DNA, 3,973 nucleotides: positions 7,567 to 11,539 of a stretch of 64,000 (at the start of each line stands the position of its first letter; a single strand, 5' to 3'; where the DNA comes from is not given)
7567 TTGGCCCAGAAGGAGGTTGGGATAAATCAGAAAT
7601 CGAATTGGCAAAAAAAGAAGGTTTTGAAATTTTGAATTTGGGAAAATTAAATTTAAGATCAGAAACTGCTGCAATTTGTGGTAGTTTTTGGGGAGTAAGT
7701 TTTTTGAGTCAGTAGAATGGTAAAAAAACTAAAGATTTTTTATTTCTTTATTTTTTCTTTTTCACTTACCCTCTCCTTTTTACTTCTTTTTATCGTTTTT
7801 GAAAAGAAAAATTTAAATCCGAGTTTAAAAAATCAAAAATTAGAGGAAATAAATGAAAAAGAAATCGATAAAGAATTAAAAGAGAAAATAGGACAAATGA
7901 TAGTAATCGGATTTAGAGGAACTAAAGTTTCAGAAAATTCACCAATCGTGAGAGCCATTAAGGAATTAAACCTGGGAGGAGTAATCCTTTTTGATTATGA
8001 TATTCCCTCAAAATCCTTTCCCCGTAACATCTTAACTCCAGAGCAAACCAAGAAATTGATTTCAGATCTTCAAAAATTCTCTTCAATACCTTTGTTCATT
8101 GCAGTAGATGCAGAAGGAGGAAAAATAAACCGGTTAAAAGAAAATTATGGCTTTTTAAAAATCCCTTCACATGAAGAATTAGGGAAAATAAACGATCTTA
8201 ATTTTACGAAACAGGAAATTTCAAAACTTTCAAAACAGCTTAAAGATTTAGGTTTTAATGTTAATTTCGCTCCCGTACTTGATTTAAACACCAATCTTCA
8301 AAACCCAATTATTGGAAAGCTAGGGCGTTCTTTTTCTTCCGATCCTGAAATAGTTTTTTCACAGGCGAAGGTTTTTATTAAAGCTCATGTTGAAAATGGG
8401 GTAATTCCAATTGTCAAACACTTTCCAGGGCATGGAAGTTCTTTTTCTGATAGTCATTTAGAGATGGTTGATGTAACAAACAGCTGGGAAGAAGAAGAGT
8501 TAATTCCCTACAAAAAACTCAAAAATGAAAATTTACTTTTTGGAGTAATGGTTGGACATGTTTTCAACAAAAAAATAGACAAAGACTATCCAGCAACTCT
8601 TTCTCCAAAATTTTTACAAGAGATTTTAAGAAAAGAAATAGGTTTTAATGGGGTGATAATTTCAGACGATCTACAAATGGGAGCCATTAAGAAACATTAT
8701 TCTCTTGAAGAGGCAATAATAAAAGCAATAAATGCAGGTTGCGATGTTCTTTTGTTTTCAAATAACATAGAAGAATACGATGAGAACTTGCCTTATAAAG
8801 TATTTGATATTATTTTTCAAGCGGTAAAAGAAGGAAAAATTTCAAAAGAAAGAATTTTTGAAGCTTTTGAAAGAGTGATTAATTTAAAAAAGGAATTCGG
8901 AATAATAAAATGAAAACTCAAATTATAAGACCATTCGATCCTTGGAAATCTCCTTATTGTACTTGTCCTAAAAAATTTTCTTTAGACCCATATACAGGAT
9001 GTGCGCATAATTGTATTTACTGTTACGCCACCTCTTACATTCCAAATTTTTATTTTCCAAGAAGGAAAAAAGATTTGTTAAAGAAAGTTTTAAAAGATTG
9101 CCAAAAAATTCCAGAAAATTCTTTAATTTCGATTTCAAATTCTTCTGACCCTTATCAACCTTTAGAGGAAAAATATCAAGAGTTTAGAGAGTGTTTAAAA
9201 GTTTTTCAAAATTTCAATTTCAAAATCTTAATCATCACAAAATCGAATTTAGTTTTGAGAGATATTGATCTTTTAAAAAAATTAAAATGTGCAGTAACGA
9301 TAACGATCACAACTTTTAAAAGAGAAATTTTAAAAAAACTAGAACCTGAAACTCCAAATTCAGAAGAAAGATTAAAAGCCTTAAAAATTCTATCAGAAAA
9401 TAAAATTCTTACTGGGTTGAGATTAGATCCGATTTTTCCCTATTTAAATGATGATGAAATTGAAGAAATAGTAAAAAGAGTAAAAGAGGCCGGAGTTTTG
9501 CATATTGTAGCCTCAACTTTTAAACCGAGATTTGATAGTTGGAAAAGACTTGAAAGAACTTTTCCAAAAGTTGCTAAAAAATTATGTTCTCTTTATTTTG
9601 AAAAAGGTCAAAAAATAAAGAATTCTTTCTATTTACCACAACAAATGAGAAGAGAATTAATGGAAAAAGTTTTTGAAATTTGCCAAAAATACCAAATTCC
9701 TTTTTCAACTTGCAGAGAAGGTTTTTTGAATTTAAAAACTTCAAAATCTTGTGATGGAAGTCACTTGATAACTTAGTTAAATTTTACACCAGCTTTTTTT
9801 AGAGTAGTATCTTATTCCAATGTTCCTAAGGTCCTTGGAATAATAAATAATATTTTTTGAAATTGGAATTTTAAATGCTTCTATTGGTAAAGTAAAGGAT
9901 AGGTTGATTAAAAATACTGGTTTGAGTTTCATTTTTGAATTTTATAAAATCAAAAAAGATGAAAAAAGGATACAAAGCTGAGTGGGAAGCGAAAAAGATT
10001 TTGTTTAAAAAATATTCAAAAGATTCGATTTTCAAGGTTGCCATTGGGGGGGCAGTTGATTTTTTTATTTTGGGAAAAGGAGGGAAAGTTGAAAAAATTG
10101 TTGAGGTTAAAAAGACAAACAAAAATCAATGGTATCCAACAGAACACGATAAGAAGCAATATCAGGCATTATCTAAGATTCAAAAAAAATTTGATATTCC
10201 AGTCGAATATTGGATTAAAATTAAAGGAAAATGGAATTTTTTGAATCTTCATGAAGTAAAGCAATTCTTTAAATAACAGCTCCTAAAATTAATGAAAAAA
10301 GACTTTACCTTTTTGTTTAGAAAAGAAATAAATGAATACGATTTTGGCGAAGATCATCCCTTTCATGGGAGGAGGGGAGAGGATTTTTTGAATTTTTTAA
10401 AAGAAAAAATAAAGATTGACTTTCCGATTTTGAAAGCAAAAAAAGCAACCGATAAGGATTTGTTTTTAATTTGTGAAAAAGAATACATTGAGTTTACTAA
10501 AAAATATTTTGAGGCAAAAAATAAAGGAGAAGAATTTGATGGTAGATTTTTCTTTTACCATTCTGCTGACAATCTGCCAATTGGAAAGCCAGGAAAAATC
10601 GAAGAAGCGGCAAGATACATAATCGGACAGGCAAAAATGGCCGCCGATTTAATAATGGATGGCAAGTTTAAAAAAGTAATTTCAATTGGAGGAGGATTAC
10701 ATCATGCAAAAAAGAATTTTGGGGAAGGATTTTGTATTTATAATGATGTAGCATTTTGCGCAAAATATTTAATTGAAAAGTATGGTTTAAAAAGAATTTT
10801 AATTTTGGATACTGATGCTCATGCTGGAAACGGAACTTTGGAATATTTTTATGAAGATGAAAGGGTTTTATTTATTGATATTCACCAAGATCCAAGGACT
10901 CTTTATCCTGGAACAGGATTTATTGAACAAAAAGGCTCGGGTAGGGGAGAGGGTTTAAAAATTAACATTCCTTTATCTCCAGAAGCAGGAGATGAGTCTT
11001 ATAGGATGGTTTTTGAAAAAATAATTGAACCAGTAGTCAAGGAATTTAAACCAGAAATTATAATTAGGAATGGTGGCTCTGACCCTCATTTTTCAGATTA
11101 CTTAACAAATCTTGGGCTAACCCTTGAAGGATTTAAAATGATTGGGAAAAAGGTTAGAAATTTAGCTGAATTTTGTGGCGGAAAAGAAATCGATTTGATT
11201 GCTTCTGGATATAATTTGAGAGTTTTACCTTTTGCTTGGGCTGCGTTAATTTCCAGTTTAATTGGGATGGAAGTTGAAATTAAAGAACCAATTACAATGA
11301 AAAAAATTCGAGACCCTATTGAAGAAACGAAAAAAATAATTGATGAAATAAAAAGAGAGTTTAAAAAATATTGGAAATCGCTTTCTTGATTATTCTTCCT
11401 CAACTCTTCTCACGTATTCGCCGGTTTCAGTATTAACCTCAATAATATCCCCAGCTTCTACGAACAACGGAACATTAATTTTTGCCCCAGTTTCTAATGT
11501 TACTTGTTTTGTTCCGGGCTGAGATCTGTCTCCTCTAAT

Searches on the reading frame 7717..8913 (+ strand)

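Call 16: search_protein_families(library=pfam, proteins=[window:7717-8913:+], max_evalue=0.00001)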
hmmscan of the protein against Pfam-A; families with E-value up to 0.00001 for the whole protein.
window:7717-8913:+ (398 aa): 1 family
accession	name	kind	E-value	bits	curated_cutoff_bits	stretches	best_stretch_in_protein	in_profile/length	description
PF00933.27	Glyco_hydro_3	-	8.7e-70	236.1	27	1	54-390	2-316/316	Glycosyl hydrolase family 3 N terminal domain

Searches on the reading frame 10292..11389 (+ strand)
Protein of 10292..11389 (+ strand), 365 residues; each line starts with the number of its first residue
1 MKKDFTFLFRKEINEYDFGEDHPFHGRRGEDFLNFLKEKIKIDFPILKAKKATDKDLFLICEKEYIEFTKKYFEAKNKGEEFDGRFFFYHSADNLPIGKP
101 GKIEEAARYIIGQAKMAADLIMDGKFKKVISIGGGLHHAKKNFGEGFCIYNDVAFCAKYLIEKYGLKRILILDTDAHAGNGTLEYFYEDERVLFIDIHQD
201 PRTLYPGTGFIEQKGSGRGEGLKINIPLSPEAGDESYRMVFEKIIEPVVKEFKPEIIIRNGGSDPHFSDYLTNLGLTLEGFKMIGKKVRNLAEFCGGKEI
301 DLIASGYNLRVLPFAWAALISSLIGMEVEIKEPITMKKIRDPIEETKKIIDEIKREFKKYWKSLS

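Call 16: search_protein_families(library=pfam, proteins=[window:10292-11389:+], max_evalue=0.00001)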
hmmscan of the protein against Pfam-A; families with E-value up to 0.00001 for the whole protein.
window:10292-11389:+ (365 aa): 1 family
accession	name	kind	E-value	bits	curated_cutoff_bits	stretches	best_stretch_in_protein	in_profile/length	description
PF00850.24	Hist_deacetyl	-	2.2e-73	247.7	27.9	1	22-322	1-297/298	Histone deacetylase domain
